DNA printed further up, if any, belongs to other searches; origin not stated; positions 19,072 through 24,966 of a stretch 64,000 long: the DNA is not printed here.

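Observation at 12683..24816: Novel W-x-(N/D)G-x-F-NGG-x-F repeat shared by two giant structural proteins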

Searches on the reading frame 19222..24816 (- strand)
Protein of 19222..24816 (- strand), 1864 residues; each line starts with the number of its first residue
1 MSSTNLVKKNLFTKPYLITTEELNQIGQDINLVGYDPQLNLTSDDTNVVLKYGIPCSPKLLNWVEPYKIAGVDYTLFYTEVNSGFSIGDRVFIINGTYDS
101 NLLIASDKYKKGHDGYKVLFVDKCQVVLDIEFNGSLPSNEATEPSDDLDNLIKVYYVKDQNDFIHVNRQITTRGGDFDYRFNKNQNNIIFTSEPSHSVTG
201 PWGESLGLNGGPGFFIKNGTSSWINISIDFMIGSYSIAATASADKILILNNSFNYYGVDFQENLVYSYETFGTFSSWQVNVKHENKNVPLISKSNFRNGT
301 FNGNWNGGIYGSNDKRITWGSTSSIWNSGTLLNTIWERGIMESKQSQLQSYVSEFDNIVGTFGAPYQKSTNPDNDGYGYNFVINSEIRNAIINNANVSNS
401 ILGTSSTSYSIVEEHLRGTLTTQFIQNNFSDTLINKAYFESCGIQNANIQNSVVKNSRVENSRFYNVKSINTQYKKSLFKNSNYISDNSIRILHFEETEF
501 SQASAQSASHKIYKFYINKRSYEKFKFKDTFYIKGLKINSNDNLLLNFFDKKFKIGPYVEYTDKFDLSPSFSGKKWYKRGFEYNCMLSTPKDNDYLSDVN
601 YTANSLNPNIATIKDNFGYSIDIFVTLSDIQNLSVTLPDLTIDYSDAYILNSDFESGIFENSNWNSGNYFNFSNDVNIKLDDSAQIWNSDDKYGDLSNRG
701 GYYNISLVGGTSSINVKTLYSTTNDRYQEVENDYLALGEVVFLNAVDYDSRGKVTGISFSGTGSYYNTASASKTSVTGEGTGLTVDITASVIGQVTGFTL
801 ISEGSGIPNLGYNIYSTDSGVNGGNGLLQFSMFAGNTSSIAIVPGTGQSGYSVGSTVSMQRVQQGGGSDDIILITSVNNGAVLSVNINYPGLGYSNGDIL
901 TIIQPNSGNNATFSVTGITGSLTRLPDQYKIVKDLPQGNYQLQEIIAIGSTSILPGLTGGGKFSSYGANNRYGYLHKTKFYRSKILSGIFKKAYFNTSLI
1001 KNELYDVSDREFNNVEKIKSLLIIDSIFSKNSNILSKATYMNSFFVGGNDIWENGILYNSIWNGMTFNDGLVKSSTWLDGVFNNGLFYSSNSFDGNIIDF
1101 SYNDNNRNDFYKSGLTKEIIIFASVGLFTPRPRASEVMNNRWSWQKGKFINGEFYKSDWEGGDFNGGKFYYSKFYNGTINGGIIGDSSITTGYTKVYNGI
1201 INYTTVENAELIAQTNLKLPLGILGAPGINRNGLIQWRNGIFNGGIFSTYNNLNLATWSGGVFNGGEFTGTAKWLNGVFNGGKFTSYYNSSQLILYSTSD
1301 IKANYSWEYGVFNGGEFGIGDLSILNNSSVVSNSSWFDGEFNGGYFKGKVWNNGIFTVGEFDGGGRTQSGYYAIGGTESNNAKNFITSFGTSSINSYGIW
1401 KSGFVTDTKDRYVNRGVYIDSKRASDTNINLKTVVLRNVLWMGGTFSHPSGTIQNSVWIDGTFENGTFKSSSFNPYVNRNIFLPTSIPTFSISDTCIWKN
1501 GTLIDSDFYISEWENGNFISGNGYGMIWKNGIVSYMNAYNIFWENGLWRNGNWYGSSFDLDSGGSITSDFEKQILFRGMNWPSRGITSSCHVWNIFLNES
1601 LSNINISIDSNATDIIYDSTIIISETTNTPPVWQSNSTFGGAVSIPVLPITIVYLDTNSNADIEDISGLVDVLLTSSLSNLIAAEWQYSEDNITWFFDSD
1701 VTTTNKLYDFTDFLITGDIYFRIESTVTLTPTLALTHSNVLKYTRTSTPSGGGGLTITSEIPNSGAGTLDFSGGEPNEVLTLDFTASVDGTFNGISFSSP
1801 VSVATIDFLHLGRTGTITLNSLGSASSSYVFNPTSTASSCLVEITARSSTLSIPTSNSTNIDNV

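Call 3: search_protein_families(library=pfam, proteins=[window:19222-24816:-], max_evalue=1)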
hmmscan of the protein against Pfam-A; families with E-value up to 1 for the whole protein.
window:19222-24816:- (1864 aa): 2 families
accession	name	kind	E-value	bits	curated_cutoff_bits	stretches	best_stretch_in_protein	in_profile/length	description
PF13599.13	Pentapeptide_4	-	4.9e-05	23.8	38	1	422-482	6-66/78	Pentapeptide repeat region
PF23894.2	LD_SV2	-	0.093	13.5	29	1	422-484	30-92/92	SV2A/B/C luminal domain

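Call 4: search_protein_families(library=phrogs, proteins=[window:19222-24816:-], max_evalue=0.01)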
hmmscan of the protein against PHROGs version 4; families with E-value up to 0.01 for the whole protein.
window:19222-24816:- (1864 aa): 3 families
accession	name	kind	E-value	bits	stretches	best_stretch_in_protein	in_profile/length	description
phrog_12514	-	unknown function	0.001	19.5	1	426-489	148-215/287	-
phrog_15350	-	unknown function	0.0034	17.3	1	424-508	92-179/494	-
phrog_23955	-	unknown function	0.0073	17.3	0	339-370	21-53/106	-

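Call 6: search_dna_similar(query=window:19222-24816:-, collection=phages, mode=protein, max_rows=25)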
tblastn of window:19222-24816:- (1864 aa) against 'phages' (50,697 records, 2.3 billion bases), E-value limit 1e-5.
Records with a match: 4; places in all: 6; records where one place covers at least 80% of the query: 1.
Best place of each record, by identity: <60% 4.
By first word of the organism name: uncultured 4.
By host as written in the record: - 4.
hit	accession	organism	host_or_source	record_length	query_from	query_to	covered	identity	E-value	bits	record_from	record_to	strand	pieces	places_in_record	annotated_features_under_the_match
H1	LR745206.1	uncultured phage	metagenomic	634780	2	1593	85%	44.3%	0e+0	1180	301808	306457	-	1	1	record has no annotation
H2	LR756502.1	uncultured phage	metagenomic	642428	55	1593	73%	42.2%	3e-134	885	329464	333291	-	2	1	record has no annotation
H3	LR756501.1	uncultured phage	metagenomic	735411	1016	1551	29%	28.4%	1e-6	118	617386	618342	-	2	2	record has no annotation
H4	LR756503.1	uncultured phage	metagenomic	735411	1016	1551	29%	28.4%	1e-6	118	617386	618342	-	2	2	record has no annotation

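Call 8: find_homologous_proteins(query=window:19222-24816:-, max_evalue=0.001)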
Query window:19222-24816:- (1864 aa): 437 proteins with E <= 0.001 among 7618 candidates; the best 120 are listed.
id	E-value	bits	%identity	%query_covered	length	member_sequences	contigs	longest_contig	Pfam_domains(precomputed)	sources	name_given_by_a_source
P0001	0.0e+0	3855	98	94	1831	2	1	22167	-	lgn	-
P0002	0.0e+0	3233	84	94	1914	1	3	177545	-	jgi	-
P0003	0.0e+0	3002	75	99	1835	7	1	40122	-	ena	-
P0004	0.0e+0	2976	82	89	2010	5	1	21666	-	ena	-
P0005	0.0e+0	2932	74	99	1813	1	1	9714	-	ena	-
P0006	0.0e+0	2932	74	99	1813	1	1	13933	-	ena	-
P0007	0.0e+0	2926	74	99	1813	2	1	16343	-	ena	-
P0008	0.0e+0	2926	74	99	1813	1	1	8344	-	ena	-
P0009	0.0e+0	2919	74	99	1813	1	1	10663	-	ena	-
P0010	0.0e+0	2792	71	100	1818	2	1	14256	-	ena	-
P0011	0.0e+0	2704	73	94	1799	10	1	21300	PF13599.14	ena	-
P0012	0.0e+0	2677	73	94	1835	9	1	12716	-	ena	-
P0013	0.0e+0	2664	73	94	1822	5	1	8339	-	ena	-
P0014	0.0e+0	2648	70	94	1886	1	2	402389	-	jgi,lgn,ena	jgi:hypothetical protein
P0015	0.0e+0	2638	72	94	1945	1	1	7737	-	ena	-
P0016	0.0e+0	2521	72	88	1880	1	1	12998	PF22352.3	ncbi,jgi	jgi:hypothetical protein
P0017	0.0e+0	2482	71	88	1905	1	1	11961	PF22352.3,PF13599.14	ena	-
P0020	0.0e+0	1802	56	88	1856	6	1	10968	PF13599.14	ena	-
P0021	0.0e+0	1796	57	86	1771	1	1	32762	PF13599.14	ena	-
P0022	0.0e+0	1795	56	88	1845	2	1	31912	PF13599.14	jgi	-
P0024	0.0e+0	1788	56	88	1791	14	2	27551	PF13599.14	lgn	-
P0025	0.0e+0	1787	56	86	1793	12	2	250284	PF13599.14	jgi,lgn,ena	jgi:hypothetical protein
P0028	0.0e+0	1782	57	86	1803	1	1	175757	PF13599.14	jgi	-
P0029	0.0e+0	1779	55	88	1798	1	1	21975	PF13599.14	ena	-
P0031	0.0e+0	1773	56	87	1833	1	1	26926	PF13599.14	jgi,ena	jgi:hypothetical protein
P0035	0.0e+0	1761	56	88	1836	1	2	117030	PF13599.14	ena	-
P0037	0.0e+0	1751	56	86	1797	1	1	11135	PF13599.14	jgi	jgi:hypothetical protein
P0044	0.0e+0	1652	52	94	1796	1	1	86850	PF13599.14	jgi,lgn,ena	-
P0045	0.0e+0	1635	53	88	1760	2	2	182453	PF13599.14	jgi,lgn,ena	-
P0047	0.0e+0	1623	50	94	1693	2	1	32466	PF13599.14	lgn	-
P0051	0.0e+0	1596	49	94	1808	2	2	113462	PF13599.14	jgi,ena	-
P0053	0.0e+0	1587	51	91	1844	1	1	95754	PF13599.14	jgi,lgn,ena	jgi:hypothetical protein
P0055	0.0e+0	1580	51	89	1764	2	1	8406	PF13599.14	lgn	-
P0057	0.0e+0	1561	53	86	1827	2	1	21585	PF09603.16,PF13599.14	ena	-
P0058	0.0e+0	1561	50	91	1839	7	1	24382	PF13599.14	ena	-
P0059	0.0e+0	1559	52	89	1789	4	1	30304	PF13599.14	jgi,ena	-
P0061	0.0e+0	1535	50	88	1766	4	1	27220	PF13599.14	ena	-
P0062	0.0e+0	1529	50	88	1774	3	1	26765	PF09603.16,PF13599.14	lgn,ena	-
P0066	0.0e+0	1421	45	100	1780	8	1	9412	PF00041.28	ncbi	-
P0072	0.0e+0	1321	46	85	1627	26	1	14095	PF13599.14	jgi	jgi:hypothetical protein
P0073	0.0e+0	1313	45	87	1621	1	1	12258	PF13599.14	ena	-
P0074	0.0e+0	1304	45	85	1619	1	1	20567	PF13599.14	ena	-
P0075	0.0e+0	1303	45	87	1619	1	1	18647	PF13599.14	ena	-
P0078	0.0e+0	1284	44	87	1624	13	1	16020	PF13599.14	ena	-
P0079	0.0e+0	1284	44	87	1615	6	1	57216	PF13599.14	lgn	-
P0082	0.0e+0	1279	44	86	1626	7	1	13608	PF13599.14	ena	-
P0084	0.0e+0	1269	44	86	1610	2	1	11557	PF13599.14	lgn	-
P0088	0.0e+0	1260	45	85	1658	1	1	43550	PF13599.14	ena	-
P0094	0.0e+0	1229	44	85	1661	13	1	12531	PF13599.14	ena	-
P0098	0.0e+0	1207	44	85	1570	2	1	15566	PF13599.14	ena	-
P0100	0.0e+0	1200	35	70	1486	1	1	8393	PF13599.14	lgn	-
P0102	0.0e+0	1191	43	86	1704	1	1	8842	PF13884.12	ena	-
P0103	0.0e+0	1186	49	75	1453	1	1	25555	PF13599.14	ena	-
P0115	0.0e+0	1143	43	85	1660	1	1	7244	PF13599.14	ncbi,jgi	jgi:hypothetical protein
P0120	0.0e+0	1126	42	86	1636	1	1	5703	PF13599.14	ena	-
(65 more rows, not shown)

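Call 13: search_solved_structures(query=window:19222-24816:-, max_evalue=1)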
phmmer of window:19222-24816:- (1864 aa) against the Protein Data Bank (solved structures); distinct sequences matched with E-value up to 1: 0.

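Call 16: search_protein_families(library=ncbifam, proteins=[window:19222-24816:-], max_evalue=1)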
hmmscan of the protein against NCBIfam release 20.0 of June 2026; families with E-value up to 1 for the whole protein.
window:19222-24816:- (1864 aa): 4 families
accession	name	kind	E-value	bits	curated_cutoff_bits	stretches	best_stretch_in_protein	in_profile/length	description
NF033086.2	penta_rpt_Qnr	equivalog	0.018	14.8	240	2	445-515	3-73/211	Qnr family pentapeptide repeat protein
NF047416.1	penta_HetL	equivalog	0.089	12.2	260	1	385-458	48-124/218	heterocyst differentiation pentapeptide repeat protein HetL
NF012152.0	penta_rpt_QnrC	exception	0.57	10.1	500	1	373-484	51-159/221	QnrC family quinolone resistance pentapeptide repeat protein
NF000421.1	penta_rpt_QnrVC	exception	0.88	9.4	460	1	384-484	61-159/218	QnrVC family quinolone resistance pentapeptide repeat protein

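Call 45: search_protein_families(library=pfam, proteins=[P0016, P0102, P0066], max_evalue=0.001)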
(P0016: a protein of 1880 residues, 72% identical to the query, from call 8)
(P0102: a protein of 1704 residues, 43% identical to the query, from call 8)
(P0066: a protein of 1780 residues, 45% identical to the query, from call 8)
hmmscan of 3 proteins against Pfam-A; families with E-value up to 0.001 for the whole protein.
P0016 (1880 aa): 3 families
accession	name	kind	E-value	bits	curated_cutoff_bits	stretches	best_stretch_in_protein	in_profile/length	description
PF22352.2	K319L-like_PKD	-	7.7e-10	39.1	27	1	1605-1687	1-84/84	K319L-like, PKD domain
PF13599.13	Pentapeptide_4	-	9.9e-05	22.8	38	1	420-481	5-66/78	Pentapeptide repeat region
PF18911.6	PKD_4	-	0.00053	20.4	27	0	1658-1687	55-83/85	PKD domain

P0102 (1704 aa): 1 family
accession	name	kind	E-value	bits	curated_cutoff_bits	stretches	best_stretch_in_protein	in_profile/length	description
PF13884.11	Peptidase_S74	-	2.2e-05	25.1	22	1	1624-1674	1-50/58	Chaperone of endosialidase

P0066 (1780 aa): 2 families
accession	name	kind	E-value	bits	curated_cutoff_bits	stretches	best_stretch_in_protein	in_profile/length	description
PF00041.27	fn3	-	2.1e-09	37.9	25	1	1570-1644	1-76/84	Fibronectin type III domain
PF13599.13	Pentapeptide_4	-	0.00011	22.6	38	0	426-480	19-73/78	Pentapeptide repeat region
